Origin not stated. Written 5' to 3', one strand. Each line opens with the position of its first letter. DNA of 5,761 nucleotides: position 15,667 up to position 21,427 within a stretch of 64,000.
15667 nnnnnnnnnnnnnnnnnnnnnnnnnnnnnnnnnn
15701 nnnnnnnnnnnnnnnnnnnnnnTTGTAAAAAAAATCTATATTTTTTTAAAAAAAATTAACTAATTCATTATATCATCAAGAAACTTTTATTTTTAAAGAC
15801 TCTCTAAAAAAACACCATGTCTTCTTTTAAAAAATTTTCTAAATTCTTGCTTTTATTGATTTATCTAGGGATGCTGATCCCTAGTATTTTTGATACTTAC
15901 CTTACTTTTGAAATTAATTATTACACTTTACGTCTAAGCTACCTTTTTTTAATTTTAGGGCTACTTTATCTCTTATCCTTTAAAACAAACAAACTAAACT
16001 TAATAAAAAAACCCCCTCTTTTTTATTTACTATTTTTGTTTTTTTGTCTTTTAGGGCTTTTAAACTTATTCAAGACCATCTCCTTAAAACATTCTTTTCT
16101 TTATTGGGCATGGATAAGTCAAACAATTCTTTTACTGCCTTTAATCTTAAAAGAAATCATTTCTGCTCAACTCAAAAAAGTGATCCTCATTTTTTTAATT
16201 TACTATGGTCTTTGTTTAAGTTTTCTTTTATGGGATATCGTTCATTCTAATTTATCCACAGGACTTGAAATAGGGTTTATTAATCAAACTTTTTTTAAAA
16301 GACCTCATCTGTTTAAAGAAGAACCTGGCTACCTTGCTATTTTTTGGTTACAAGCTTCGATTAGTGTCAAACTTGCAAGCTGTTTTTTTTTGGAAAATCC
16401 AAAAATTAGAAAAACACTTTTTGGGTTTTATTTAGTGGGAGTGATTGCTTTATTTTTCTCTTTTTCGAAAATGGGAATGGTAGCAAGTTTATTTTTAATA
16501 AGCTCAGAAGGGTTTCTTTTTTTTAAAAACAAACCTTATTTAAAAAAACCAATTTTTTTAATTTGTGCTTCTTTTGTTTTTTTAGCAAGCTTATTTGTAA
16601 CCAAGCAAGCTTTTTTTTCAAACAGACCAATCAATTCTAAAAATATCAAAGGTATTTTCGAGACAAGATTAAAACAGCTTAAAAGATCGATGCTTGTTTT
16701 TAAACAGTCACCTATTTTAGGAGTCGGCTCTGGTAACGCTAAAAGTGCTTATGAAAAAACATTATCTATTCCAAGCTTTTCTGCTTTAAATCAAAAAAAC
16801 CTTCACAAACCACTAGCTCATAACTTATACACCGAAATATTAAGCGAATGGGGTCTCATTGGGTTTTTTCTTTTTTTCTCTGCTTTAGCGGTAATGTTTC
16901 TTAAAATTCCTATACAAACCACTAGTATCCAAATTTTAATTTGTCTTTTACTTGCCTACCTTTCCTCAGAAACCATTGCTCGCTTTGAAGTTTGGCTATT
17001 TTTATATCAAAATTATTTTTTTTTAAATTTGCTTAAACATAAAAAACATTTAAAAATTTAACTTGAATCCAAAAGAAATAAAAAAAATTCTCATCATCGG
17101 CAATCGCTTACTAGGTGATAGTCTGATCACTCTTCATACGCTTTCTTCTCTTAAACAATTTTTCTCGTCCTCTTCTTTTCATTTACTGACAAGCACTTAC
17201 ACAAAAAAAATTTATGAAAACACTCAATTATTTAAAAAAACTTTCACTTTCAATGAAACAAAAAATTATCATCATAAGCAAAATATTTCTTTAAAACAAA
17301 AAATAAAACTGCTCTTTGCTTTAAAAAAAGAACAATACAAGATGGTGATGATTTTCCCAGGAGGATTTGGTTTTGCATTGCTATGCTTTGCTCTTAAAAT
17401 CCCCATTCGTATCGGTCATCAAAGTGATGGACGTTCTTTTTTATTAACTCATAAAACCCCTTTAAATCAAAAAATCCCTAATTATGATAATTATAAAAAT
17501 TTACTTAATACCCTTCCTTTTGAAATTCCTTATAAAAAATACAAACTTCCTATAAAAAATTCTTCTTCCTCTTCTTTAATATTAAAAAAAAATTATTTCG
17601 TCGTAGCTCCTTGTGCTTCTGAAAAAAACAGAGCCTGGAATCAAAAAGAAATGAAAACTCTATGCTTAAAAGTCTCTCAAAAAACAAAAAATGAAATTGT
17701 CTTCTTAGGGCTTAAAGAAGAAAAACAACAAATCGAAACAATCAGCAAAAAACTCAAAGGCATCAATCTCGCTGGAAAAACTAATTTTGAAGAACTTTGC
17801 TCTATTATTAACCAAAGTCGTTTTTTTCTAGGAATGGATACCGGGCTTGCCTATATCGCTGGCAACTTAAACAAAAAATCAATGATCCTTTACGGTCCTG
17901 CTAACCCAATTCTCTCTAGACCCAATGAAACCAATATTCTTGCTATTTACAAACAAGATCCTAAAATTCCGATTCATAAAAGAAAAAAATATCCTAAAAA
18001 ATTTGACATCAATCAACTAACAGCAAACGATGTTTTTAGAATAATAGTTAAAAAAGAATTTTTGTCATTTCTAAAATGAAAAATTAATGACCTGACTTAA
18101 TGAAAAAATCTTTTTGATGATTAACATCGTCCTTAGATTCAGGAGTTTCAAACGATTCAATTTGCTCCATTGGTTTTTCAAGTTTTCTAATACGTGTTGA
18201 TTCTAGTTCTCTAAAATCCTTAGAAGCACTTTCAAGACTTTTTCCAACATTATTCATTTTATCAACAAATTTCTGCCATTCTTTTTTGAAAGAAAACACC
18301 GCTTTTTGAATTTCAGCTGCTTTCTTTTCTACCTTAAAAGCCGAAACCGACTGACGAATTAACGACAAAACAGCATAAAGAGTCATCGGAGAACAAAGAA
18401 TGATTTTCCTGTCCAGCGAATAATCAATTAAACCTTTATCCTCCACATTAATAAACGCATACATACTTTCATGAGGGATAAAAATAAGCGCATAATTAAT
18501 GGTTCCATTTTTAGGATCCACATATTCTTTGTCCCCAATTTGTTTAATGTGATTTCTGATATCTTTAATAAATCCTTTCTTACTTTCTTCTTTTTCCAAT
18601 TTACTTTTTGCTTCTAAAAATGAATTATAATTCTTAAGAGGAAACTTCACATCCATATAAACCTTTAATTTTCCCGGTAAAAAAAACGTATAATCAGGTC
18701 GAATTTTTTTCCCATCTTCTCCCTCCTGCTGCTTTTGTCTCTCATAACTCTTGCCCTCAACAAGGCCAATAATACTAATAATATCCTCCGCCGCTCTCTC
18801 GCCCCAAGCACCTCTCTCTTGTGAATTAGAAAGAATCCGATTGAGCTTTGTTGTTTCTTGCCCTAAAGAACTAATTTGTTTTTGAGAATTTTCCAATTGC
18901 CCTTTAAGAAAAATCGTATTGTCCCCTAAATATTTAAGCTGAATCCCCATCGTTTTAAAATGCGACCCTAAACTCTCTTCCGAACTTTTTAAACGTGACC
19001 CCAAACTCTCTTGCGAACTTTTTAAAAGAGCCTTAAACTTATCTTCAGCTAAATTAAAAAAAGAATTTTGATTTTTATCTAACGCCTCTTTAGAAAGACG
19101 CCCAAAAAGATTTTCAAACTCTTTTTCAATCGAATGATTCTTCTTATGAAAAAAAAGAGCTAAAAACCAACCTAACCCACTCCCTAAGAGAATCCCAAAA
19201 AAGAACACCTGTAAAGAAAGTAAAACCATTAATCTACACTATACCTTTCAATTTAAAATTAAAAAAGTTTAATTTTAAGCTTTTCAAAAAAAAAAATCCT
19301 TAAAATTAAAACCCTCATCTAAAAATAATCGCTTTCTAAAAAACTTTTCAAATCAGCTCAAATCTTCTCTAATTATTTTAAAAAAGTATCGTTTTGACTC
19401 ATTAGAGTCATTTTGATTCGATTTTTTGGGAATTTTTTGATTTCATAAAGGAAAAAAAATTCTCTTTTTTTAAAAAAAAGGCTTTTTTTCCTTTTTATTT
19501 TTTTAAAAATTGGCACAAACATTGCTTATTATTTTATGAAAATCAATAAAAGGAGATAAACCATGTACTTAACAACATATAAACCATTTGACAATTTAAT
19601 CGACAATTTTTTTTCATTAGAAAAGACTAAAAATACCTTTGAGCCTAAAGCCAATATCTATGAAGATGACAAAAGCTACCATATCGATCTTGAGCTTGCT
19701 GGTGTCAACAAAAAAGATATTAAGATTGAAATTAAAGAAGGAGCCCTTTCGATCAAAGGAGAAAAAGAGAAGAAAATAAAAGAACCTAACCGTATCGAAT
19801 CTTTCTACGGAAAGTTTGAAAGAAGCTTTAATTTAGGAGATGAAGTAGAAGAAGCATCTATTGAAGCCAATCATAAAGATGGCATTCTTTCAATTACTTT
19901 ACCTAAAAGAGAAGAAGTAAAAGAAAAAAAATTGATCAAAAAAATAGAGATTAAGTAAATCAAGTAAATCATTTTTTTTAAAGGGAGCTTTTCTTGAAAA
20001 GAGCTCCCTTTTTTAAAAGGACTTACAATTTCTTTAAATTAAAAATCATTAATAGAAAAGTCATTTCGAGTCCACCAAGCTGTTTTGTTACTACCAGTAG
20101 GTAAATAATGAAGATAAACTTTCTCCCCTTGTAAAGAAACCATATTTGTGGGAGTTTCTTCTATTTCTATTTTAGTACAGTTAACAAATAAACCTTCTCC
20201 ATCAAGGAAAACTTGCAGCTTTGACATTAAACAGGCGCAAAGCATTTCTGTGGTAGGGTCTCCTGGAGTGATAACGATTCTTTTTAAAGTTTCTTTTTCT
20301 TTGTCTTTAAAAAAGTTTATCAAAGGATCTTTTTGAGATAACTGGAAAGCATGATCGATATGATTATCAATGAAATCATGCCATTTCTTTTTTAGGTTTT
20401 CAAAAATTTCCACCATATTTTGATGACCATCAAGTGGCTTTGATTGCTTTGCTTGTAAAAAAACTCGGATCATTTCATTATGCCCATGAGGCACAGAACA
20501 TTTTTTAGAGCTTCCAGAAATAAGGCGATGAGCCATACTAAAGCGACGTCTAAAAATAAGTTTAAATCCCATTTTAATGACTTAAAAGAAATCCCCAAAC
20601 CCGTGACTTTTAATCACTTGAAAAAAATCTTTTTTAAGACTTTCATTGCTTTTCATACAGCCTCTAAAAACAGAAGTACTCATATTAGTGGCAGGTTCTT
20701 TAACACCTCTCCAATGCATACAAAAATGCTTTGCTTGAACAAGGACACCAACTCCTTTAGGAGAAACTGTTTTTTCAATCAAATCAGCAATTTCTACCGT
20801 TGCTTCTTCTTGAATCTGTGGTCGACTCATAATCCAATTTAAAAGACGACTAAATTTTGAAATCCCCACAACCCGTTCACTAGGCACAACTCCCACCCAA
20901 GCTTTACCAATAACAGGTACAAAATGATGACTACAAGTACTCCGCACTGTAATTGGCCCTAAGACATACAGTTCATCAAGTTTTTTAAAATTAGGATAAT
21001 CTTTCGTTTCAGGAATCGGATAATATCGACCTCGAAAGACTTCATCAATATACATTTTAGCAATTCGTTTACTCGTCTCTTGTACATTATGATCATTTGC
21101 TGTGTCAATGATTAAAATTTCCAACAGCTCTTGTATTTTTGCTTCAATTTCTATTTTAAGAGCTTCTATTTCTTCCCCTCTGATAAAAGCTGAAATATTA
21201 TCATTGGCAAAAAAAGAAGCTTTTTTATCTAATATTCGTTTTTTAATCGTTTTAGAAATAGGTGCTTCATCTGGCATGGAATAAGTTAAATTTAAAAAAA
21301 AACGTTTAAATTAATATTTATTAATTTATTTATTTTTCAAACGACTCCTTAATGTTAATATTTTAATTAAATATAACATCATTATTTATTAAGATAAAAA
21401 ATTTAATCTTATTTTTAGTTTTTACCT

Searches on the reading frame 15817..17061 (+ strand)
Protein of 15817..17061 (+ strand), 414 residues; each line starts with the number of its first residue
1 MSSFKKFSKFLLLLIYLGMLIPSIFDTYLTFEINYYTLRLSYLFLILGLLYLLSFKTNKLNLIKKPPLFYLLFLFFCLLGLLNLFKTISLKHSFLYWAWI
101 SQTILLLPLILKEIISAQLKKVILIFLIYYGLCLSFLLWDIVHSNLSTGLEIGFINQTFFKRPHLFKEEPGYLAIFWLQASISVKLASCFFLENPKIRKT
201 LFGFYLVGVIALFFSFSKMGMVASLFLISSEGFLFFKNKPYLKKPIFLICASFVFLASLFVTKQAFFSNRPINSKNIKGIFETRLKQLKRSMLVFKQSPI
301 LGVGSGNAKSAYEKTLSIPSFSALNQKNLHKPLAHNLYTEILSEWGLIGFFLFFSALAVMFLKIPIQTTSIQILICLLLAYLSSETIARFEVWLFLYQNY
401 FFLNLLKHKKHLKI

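Call 70: search_protein_families(library=pfam, proteins=[window:15817-17061:+], max_evalue=0.0001)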
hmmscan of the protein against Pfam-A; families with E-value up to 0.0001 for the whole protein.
window:15817-17061:+ (414 aa): 1 family
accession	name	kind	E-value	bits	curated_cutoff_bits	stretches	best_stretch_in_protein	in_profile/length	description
PF04932.20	Wzy_C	-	1e-15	58.3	31.7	1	206-354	4-149/149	O-Antigen ligase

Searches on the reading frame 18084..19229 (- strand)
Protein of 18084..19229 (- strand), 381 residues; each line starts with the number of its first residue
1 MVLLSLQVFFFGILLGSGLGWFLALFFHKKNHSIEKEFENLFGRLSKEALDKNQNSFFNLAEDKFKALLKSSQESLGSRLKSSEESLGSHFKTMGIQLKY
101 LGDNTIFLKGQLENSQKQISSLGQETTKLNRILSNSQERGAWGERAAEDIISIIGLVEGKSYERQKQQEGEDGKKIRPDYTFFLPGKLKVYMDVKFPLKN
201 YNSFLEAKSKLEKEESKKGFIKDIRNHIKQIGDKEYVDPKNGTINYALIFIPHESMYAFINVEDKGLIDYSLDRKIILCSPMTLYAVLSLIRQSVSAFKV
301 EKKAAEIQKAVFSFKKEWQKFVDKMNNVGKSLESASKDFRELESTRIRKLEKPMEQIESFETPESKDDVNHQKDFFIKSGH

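Call 70: search_protein_families(library=pfam, proteins=[window:18084-19229:-], max_evalue=0.0001)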
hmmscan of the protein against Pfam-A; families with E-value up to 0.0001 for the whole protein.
window:18084-19229:- (381 aa): 1 family
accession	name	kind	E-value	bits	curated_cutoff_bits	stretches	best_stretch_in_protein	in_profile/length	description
PF02646.22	RmuC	-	3.5e-66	223.7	26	1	99-366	26-290/291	RmuC family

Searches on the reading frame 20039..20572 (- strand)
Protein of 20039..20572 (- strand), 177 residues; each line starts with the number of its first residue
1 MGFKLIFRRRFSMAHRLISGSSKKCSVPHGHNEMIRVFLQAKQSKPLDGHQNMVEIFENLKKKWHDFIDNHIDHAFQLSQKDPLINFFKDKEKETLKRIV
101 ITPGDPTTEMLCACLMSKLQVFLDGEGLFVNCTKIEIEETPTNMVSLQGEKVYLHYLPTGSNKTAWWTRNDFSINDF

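Call 70: search_protein_families(library=pfam, proteins=[window:20039-20572:-], max_evalue=0.0001)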
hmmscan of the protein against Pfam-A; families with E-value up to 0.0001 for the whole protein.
window:20039-20572:- (177 aa): 1 family
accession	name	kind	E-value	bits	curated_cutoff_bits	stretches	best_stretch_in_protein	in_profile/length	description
PF01242.24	PTPS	-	2.5e-20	73.1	22.4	1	7-149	4-120/121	6-pyruvoyl tetrahydropterin synthase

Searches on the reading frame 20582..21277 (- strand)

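Call 70: search_protein_families(library=pfam, proteins=[window:20582-21277:-], max_evalue=0.0001)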
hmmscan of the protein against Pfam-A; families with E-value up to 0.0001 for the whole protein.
window:20582-21277:- (231 aa): 1 family
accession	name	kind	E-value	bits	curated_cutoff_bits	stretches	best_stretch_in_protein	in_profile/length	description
PF01227.27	GTP_cyclohydroI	-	1.7e-46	158.3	27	1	44-222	1-178/179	GTP cyclohydrolase I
